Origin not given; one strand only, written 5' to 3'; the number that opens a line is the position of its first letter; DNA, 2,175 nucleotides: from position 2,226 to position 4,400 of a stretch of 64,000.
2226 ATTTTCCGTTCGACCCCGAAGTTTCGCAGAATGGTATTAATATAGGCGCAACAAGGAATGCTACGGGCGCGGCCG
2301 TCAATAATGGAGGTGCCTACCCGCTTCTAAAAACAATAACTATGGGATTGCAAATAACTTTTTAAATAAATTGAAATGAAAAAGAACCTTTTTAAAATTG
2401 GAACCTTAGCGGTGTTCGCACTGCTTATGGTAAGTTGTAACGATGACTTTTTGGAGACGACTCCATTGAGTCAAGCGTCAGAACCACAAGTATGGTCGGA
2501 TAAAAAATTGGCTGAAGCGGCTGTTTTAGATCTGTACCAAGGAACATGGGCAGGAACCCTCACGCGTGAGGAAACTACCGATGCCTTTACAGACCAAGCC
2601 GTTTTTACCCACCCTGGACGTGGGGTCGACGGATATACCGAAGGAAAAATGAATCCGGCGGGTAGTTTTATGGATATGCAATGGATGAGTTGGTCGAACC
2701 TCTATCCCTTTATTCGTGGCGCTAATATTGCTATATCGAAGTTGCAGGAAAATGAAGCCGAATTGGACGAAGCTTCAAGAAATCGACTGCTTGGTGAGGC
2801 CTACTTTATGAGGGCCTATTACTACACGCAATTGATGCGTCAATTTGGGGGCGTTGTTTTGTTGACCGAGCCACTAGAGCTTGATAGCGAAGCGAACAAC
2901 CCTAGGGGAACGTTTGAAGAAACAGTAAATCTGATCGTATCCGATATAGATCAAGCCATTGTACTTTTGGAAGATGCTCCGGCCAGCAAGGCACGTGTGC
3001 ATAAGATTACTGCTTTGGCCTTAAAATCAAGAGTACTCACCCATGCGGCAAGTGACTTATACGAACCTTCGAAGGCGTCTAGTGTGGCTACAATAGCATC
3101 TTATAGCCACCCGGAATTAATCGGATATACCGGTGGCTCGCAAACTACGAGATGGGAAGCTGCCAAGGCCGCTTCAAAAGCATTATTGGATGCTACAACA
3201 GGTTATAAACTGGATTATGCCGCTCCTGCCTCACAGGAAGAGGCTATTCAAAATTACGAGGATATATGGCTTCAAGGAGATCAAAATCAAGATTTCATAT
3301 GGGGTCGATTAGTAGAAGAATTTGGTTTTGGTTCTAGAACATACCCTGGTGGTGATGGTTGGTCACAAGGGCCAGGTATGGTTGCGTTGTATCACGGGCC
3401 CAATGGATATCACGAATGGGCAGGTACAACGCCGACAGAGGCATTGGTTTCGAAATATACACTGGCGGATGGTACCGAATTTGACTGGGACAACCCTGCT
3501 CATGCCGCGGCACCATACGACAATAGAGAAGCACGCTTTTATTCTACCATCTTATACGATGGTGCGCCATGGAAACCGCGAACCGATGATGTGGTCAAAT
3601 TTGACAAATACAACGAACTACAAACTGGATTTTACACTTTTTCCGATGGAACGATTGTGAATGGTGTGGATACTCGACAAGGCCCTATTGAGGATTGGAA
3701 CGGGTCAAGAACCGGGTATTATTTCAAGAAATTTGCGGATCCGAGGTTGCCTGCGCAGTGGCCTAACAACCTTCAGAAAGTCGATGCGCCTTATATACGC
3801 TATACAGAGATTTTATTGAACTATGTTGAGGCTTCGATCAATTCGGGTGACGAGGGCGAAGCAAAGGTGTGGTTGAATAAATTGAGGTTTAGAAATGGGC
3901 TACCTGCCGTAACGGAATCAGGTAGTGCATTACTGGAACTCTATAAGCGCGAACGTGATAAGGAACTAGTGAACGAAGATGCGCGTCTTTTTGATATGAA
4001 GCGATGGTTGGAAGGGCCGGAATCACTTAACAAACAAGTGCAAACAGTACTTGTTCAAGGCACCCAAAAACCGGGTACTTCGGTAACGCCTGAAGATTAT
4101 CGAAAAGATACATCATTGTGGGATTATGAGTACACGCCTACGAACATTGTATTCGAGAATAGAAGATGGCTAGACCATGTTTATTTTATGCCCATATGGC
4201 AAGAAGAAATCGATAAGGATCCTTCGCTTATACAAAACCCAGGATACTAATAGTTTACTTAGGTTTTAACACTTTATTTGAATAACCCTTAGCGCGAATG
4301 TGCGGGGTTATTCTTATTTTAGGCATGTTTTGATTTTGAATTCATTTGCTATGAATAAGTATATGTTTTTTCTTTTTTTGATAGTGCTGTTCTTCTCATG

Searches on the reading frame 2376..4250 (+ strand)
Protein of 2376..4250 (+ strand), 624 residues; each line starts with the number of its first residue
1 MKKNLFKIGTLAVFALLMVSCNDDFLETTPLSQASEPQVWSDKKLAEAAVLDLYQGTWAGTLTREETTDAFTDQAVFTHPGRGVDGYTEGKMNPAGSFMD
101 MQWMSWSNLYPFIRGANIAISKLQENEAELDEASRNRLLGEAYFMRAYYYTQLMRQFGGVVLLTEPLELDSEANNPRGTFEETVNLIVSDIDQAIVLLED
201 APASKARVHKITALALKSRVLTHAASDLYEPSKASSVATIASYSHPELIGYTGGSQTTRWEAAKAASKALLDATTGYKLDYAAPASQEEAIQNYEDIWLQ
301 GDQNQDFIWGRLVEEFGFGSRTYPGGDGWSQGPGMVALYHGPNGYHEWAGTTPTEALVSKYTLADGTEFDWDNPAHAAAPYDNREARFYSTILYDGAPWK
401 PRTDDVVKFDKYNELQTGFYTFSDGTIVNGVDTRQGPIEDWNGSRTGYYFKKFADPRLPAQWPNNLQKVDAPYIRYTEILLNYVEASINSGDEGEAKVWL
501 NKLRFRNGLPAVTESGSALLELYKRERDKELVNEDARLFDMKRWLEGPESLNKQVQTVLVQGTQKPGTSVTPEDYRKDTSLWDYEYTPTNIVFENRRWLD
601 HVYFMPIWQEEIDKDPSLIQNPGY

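Call 77: find_encoding_contigs(protein=window:2376-4250:+, flank=10000, max_places=1)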
Protein window:2376-4250:+ (624 aa): no gene with exactly this product is on record in the collection.
